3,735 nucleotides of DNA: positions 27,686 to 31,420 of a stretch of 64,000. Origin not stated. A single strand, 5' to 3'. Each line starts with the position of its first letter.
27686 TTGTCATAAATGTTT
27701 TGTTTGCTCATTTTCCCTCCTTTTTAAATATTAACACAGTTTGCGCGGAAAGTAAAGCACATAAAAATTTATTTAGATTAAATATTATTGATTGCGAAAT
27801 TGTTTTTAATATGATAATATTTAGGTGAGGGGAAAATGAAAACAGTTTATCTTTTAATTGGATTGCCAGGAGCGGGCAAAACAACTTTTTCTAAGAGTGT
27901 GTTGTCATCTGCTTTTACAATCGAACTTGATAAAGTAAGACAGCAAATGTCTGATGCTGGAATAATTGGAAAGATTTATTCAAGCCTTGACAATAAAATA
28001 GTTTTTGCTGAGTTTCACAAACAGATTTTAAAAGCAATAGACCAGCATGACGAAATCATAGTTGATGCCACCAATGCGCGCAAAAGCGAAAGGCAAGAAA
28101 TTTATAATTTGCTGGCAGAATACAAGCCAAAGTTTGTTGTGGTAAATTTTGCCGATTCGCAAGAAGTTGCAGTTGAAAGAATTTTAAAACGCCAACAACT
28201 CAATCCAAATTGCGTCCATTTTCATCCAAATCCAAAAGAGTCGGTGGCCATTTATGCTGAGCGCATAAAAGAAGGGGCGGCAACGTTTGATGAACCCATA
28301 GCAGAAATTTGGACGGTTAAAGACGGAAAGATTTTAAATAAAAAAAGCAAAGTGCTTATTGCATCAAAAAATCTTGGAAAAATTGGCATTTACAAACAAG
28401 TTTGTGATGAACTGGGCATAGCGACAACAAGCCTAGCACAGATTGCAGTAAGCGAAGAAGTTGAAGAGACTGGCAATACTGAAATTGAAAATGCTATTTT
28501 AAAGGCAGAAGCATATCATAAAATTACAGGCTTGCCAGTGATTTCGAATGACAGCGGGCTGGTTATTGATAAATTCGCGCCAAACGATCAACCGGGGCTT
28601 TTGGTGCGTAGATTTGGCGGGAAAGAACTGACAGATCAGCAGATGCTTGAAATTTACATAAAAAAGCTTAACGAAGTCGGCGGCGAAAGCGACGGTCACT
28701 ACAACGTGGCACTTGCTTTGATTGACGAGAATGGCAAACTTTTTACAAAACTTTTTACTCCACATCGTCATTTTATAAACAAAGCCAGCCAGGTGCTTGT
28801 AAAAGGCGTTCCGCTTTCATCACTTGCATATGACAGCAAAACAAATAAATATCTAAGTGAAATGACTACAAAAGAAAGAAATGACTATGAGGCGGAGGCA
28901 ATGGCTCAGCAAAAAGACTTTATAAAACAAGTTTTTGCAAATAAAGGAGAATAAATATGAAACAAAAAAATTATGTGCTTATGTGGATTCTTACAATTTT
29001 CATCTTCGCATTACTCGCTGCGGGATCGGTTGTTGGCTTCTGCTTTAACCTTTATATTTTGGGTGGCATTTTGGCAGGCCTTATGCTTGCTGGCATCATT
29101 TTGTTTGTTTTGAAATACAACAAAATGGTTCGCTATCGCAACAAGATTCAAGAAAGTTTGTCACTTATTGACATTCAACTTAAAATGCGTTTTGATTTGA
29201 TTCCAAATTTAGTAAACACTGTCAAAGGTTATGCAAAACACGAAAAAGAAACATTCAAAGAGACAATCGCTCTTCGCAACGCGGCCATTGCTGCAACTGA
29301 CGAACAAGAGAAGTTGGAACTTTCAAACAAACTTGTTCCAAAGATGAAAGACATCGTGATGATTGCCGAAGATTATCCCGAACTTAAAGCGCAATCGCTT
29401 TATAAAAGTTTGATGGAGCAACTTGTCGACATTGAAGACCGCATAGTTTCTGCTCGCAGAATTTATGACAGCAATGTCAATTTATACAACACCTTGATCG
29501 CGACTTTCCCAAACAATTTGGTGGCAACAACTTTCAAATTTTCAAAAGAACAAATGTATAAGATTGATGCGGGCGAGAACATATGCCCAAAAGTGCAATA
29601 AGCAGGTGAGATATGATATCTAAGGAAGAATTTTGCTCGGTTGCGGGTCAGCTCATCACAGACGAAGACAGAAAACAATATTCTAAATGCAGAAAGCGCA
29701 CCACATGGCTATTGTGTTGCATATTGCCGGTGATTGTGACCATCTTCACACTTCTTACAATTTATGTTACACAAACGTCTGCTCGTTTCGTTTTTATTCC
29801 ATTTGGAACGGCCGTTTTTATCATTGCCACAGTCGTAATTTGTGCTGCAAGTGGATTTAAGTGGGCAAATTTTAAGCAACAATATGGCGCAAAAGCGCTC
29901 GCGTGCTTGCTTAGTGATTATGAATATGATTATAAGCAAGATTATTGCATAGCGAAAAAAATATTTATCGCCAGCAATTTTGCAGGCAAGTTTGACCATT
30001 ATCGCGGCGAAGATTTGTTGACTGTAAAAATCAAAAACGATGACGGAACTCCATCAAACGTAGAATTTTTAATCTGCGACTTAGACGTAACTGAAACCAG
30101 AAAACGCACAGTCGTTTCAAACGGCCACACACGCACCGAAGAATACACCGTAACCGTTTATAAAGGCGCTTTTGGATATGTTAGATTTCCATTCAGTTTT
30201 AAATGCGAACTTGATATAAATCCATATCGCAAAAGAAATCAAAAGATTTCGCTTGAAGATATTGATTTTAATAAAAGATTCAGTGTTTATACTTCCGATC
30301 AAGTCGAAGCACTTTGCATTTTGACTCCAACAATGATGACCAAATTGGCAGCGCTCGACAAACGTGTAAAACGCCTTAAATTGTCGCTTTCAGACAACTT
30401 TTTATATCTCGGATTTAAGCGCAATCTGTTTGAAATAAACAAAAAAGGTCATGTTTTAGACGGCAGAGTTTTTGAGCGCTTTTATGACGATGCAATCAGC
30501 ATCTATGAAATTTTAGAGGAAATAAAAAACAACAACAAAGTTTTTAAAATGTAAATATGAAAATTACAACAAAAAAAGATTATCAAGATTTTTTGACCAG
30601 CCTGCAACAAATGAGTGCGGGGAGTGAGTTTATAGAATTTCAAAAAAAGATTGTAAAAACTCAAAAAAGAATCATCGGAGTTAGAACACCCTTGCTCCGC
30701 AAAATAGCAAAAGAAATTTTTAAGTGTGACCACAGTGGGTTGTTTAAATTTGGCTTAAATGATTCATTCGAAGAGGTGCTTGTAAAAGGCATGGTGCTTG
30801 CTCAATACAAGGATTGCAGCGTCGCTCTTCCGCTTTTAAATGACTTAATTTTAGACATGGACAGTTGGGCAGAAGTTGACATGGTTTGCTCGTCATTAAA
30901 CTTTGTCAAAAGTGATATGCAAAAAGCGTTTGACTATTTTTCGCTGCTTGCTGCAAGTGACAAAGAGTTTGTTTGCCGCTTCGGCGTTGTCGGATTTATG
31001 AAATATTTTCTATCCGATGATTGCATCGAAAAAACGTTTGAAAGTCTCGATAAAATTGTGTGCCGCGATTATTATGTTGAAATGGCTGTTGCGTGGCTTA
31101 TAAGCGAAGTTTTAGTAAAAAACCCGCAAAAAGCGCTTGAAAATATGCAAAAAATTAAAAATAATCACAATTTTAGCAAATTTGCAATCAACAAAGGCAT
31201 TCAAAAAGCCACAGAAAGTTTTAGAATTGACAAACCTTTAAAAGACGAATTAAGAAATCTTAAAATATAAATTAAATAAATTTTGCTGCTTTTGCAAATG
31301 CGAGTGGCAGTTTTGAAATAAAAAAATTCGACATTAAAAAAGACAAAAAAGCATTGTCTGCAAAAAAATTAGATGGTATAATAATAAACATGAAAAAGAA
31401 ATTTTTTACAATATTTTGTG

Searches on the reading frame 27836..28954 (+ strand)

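Call 55: search_protein_families(library=pfam, proteins=[window:27836-28954:+], max_evalue=0.01)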
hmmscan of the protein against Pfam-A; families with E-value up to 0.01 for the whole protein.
window:27836-28954:+ (372 aa): 11 families
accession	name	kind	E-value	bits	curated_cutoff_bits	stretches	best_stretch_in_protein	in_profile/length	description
PF01725.21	Ham1p_like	-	2.9e-18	66.8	22.5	1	173-301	1-125/186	Ham1 family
PF13671.12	AAA_33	-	9.9e-18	65.3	27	1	4-122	1-121/143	AAA domain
PF08433.16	KTI12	-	1.1e-08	35.4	22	1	6-154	5-140/271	Chromatin associated protein KTI12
PF06414.18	Zeta_toxin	-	1.2e-05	25.3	22.3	1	3-171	17-189/199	Zeta toxin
PF13238.12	AAA_18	-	5.6e-05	24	29.4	1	6-120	2-112/128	AAA domain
PF13207.12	AAA_17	-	0.00019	22.1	27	1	8-120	1-123/136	AAA domain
PF00004.35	AAA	-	0.00032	21.6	21.2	1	5-97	1-96/131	ATPase family associated with various cellular activities (AAA)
PF01591.24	6PF2K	-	0.0022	17.8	27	0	75-151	101-176/223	6-phosphofructo-2-kinase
PF13479.12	AAA_24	-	0.0062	16.8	27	0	2-78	2-72/195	AAA domain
PF13401.12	AAA_22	-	0.0065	17.2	27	0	3-67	6-65/130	AAA domain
PF08303.17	tRNA_lig_kinase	-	0.0072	16.9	22.7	0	58-119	40-118/168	tRNA ligase kinase domain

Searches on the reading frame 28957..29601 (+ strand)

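Call 55: search_protein_families(library=pfam, proteins=[window:28957-29601:+], max_evalue=0.01)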
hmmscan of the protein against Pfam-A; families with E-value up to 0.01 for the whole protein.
window:28957-29601:+ (214 aa): 1 family
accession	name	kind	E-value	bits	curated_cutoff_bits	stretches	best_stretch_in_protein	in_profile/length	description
PF04011.17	LemA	-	2.3e-46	157.7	26.2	1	68-214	2-148/149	LemA family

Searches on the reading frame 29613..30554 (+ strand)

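Call 55: search_protein_families(library=pfam, proteins=[window:29613-30554:+], max_evalue=0.01)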
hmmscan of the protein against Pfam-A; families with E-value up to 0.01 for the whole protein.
window:29613-30554:+ (313 aa): 1 family
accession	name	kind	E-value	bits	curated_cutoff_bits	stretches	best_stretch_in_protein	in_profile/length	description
PF11335.13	DUF3137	-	3.3e-21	76.1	26.1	1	181-305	1-138/139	Protein of unknown function (DUF3137)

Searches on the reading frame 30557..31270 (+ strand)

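Call 55: search_protein_families(library=pfam, proteins=[window:30557-31270:+], max_evalue=0.01)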
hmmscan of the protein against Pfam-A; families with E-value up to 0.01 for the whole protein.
window:30557-31270:+ (237 aa): 1 family
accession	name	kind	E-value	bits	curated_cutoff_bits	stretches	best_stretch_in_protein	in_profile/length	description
PF08713.17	DNA_alkylation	-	8.3e-13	48.9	21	1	26-217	14-212/213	DNA alkylation repair enzyme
